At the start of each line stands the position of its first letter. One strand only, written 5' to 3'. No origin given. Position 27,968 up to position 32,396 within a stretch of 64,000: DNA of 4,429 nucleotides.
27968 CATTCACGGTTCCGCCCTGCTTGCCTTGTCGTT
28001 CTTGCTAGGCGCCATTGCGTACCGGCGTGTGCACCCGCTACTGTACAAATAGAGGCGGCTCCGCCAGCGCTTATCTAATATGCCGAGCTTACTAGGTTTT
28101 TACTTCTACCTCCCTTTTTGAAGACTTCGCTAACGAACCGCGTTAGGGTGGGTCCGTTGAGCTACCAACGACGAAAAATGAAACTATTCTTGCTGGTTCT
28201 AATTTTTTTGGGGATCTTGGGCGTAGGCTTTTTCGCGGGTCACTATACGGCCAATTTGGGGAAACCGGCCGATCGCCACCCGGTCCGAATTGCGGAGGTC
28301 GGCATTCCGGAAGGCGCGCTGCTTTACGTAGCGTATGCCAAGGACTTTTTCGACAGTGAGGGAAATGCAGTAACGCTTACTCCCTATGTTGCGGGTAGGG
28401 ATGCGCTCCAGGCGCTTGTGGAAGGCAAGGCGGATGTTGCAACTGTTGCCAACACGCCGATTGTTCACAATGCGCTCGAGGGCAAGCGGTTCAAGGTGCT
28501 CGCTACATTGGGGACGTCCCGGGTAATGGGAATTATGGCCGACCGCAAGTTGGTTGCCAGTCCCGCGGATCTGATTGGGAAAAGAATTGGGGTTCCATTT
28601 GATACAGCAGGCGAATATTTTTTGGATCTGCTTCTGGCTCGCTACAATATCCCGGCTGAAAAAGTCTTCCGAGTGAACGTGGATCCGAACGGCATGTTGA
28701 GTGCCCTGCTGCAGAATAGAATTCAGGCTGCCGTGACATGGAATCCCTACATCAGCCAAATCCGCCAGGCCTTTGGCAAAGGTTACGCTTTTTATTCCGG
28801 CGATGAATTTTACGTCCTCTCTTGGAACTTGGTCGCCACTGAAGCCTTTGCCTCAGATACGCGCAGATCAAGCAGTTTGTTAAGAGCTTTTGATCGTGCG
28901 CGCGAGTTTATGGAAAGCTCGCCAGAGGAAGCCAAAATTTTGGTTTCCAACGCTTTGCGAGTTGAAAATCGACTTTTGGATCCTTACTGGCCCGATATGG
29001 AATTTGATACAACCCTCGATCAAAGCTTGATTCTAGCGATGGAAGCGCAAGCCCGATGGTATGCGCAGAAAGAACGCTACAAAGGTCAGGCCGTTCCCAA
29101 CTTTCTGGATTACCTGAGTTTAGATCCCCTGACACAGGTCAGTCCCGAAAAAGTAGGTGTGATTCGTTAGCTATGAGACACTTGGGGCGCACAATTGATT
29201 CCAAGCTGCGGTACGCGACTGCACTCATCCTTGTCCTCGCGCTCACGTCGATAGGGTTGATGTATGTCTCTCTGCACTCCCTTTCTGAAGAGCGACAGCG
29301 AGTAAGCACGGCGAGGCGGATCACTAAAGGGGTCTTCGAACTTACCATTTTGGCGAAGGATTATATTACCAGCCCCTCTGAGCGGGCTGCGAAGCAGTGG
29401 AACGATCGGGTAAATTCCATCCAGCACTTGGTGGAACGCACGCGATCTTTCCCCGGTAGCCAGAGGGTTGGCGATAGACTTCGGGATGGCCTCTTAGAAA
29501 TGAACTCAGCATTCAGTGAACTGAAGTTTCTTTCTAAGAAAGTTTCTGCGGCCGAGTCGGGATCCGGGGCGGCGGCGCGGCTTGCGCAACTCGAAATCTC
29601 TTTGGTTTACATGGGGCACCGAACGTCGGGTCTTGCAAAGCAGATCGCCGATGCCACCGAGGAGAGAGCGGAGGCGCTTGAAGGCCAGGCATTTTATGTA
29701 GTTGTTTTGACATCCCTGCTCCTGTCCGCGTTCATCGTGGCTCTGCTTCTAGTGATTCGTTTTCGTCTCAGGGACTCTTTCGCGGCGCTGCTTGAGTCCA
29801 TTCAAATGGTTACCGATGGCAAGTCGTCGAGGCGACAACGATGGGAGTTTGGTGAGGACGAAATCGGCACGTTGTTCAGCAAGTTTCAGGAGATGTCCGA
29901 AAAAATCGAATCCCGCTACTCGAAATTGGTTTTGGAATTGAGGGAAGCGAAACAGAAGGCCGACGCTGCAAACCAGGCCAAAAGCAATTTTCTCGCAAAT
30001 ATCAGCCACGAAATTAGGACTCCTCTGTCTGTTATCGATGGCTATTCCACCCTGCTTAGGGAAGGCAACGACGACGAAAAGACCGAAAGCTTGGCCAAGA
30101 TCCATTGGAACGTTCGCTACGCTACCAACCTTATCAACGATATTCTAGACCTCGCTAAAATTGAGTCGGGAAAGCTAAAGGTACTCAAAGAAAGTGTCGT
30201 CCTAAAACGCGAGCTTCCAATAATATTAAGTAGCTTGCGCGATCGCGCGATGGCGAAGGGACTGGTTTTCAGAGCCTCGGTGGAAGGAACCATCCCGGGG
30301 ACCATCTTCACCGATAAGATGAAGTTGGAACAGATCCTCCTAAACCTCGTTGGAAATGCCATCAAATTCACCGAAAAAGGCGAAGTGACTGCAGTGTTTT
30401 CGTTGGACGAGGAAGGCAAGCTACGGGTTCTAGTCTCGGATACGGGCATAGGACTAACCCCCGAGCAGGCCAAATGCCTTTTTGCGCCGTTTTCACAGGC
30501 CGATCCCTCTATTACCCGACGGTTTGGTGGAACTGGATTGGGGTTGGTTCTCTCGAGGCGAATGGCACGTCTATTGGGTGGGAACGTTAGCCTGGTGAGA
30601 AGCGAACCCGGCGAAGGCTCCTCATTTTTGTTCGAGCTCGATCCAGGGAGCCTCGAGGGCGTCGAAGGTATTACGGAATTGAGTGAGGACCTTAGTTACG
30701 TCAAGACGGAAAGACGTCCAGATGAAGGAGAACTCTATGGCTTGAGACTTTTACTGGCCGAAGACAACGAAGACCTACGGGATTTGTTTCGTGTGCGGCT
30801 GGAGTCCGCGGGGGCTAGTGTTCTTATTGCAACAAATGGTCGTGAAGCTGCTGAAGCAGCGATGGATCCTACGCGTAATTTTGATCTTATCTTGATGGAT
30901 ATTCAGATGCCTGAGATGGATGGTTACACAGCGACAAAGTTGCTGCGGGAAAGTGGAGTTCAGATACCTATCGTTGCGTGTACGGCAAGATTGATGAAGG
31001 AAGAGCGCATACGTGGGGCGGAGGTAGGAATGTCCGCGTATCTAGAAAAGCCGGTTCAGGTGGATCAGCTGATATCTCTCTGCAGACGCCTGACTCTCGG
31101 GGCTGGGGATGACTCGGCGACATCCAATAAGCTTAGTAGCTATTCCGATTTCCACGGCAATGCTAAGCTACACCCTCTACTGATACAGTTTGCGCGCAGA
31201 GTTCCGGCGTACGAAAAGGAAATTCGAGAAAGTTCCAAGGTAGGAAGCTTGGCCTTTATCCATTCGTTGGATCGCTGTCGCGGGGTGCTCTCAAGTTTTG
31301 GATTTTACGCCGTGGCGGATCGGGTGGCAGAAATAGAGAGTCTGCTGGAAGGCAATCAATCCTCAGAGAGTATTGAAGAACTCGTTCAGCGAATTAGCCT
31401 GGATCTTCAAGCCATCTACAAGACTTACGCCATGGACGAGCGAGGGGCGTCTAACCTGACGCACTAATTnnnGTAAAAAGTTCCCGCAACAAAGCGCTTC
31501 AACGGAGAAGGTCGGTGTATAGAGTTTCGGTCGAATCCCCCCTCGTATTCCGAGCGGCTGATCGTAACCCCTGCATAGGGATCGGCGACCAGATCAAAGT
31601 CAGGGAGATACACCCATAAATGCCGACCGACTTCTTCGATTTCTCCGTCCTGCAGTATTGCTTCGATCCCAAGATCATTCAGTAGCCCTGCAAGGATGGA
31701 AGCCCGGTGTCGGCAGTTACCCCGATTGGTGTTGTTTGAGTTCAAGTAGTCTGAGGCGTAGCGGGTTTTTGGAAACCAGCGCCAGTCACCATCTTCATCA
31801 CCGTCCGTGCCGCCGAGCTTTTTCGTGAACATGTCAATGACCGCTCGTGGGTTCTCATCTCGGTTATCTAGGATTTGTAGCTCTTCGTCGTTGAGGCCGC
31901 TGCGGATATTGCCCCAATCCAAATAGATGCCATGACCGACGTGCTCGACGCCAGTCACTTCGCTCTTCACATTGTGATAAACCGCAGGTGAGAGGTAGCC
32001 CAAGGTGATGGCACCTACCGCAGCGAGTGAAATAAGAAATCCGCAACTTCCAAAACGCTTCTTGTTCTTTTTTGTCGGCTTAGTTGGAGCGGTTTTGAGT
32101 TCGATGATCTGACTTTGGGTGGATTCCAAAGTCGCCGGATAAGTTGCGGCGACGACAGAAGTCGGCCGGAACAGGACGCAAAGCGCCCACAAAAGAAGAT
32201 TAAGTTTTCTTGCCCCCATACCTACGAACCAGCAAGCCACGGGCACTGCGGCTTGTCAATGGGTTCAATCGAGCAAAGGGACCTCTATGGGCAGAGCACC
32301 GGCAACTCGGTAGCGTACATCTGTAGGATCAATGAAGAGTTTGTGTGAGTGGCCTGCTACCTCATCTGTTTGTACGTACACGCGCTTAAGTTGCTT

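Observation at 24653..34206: Inverted pair of paralogous secreted CXXCH proteins enclosing a 6.7-kb transporter/sensor cassette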

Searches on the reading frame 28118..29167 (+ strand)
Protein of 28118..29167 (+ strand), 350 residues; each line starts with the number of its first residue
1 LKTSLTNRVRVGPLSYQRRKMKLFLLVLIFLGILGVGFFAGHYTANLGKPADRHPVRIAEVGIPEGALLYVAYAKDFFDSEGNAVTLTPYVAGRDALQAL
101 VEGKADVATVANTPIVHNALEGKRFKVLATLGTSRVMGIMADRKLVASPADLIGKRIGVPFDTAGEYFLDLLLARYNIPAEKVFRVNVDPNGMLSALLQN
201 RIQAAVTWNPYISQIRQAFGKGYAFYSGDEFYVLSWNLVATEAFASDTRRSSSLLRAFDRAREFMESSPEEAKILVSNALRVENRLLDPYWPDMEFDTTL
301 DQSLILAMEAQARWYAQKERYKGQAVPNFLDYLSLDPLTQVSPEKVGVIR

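Call 4: search_protein_families(library=pfam, proteins=[window:28118-29167:+], max_evalue=0.1)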
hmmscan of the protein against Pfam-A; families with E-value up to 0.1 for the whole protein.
window:28118-29167:+ (350 aa): 5 families
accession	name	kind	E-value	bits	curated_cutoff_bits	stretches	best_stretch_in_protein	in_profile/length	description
PF09084.16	NMT1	-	1.8e-21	77.5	20.5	1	67-272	5-216/216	NMT1/THI5 like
PF13379.11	NMT1_2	-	1e-08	35.8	24.7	1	55-220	7-192/252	NMT1-like family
PF04069.17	OpuAC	-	0.0036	17.4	21.2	1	55-210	2-179/257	Substrate binding domain of ABC-type glycine betaine transport system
PF12974.12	Phosphonate-bd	-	0.0072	16.2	27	1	94-210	40-165/242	ABC transporter, phosphonate, periplasmic substrate-binding protein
PF03401.19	TctC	-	0.014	15.3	27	1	78-136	126-183/274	Tripartite tricarboxylate transporter family receptor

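Call 6: search_protein_families(library=ncbifam, proteins=[window:28118-29167:+], max_evalue=0.1)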
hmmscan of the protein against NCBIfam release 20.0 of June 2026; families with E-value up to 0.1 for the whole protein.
window:28118-29167:+ (350 aa): 4 families
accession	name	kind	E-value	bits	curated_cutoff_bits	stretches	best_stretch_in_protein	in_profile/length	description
TIGR01728.1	SsuA_fam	subfamily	4.7e-20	72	163.5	1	57-284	2-235/290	aliphatic sulfonate ABC transporter substrate-binding protein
TIGR01729.1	taurine_ABC_bnd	equivalog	1.4e-13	51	304.25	1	81-217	25-163/300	taurine ABC transporter substrate-binding protein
NF008553.0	PRK11480.1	equivalog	1.4e-11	44.1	490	1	71-216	38-184/320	taurine ABC transporter substrate-binding protein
TIGR03427.1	ABC_peri_uca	equivalog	3.4e-06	26.5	333.9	1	149-244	101-197/328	putative urea ABC transporter substrate-binding protein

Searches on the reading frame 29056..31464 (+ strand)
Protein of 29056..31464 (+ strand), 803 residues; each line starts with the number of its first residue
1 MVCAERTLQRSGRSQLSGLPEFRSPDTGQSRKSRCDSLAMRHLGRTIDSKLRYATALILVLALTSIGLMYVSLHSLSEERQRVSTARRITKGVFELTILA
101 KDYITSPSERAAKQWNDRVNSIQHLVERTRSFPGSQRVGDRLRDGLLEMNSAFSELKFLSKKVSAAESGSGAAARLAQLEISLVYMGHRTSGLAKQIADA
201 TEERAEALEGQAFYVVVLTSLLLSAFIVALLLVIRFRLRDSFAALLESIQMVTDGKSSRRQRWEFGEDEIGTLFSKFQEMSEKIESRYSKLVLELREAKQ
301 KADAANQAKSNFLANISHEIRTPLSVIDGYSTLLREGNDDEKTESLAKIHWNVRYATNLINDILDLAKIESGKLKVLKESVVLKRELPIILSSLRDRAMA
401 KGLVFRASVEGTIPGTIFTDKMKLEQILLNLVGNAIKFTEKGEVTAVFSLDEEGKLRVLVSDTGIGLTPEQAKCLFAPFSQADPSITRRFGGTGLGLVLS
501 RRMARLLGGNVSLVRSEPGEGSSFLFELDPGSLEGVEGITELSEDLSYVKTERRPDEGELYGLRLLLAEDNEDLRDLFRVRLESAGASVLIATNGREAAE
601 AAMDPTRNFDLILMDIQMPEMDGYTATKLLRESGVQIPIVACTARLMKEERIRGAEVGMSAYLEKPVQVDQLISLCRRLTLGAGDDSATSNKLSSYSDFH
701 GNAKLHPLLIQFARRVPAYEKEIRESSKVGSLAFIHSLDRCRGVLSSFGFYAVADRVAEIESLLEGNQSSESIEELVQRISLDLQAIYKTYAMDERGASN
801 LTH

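Call 4: search_protein_families(library=pfam, proteins=[window:29056-31464:+], max_evalue=0.1)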
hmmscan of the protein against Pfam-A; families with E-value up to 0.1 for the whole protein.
window:29056-31464:+ (803 aa): 4 families
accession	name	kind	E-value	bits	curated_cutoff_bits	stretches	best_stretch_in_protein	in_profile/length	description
PF02518.31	HATPase_c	-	2.1e-24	86.5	26.4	1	420-529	2-108/111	Histidine kinase-, DNA gyrase B-, and HSP90-like ATPase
PF00072.30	Response_reg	-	3.9e-24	85.4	30.2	1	566-674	2-108/111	Response regulator receiver domain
PF00512.31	HisKA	-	1.4e-20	73.5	26.9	1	308-372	1-66/66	His Kinase A (phospho-acceptor) domain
PF01627.28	Hpt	-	0.0029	18.2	24.6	1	742-787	37-81/84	Hpt domain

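Call 76: search_protein_families(library=ncbifam, proteins=[window:29173-31464:+], max_evalue=0.00001)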
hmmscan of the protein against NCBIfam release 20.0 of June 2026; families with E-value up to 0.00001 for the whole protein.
window:29173-31464:+ (764 aa): 134 families (the best 25 are shown)
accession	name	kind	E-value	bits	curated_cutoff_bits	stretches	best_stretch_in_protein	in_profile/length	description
NF008318.0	PRK11107.1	equivalog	2.4e-84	284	890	2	254-490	277-517/920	two-component sensor histidine kinase BarA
NF011874.0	PRK15347.1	equivalog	7.9e-82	275.7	852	2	175-489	297-612/921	two component system sensor kinase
TIGR02956.1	TMAO_torS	equivalog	1.7e-81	274.7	676.5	1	239-641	434-820/967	TMAO reductase system sensor histidine kinase/response regulator TorS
NF041947.1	LuxQ_Vibrio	equivalog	6.3e-68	229.4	1200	1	257-633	459-831/843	quorum-sensing autoinducer 2 sensor kinase/phosphatase LuxQ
NF038297.2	hybrid_HK_HrmK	equivalog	1.8e-65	221.7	725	1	251-637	216-604/607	hybrid histidine kinase/response regulator HrmK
NF008302.0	PRK11091.1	equivalog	6e-65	219.8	838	1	255-650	268-652/779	aerobic respiration two-component sensor histidine kinase ArcB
NF008099.0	PRK10841.1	equivalog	5.9e-63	213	920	2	254-486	454-685/949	two-component system sensor histidine kinase RcsC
NF045901.1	HisKinLetSLeg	equivalog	1.1e-61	209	1650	2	254-489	277-516/906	two-component system sensor histidine kinase LetS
NF008543.0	PRK11466.1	equivalog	3e-52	177.6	982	1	241-723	412-883/914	TMAO reductase system sensor histidine kinase/response regulator TorS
NF046044.1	PnpS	equivalog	1.2e-45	156.2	400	1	208-489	111-389/390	two-component system histidine kinase PnpS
NF007420.1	PRK09959.1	equivalog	8.9e-41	139.4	1995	1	252-634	694-1067/1197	acid-sensing system histidine kinase EvgS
NF047874.1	MASE3_PAS_HK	subfamily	1.4e-40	139.7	560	1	251-491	379-625/655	MASE3 domain-containing sensor histidine kinase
NF041832.1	near_NosP_CTERM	subfamily_domain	3.2e-40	138.4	400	1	264-634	1-363/370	NahK/ErcS family hybrid sensor histidine kinase/response regulator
NF033092.0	HK_WalK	equivalog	5.2e-39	134.3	725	1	266-489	368-592/594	cell wall metabolism sensor histidine kinase WalK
TIGR02966.1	phoR_proteo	equivalog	6.6e-39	133.8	334.2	1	263-488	107-332/333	phosphate regulon sensor histidine kinase PhoR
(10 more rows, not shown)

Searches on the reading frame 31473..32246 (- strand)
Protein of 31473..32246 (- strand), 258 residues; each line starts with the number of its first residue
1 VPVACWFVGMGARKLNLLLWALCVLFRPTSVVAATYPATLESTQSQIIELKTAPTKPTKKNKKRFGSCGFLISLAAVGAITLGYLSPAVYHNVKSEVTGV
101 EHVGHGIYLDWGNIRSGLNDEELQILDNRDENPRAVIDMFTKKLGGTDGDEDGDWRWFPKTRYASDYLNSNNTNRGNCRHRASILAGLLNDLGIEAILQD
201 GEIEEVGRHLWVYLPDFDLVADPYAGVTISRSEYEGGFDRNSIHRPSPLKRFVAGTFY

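Call 4: search_protein_families(library=pfam, proteins=[window:31473-32246:-], max_evalue=0.1)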
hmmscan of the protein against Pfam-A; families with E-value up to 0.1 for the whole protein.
window:31473-32246:- (258 aa): 0 families

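Call 6: search_protein_families(library=ncbifam, proteins=[window:31473-32246:-], max_evalue=0.1)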
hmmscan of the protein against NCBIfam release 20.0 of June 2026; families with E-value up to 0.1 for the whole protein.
window:31473-32246:- (258 aa): 0 families

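Call 48: search_solved_structures(query=window:31473-32246:-, max_evalue=10, show_alignments=2)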
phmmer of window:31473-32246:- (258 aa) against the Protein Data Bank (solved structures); distinct sequences matched with E-value up to 10: 2.
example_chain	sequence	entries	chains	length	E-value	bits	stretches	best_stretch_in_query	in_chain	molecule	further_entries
1qz7_B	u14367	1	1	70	1.7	11.4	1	123-163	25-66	Axin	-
8g2z_0T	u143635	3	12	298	1.8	11.3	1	89-171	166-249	IJ34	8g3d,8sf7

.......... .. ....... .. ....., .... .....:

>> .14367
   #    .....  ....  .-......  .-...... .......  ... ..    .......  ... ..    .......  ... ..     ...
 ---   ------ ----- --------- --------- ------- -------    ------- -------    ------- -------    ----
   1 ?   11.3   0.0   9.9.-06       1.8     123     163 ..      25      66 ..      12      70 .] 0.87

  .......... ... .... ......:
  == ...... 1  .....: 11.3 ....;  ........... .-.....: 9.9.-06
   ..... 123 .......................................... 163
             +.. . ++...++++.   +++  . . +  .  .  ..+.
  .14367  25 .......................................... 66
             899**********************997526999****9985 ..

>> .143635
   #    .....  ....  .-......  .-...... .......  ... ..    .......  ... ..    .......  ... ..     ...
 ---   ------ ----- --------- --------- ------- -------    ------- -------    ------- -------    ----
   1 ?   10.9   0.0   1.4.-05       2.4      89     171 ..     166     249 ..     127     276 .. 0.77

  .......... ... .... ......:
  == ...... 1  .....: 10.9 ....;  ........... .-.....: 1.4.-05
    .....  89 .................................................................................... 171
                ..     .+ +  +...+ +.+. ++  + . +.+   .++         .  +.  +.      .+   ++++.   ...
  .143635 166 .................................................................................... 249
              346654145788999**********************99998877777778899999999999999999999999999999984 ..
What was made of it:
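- On Transglutaminase-like core (258-aa neighbour): No Pfam, NCBIfam or PDB hit (calls 4, 6, 48).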
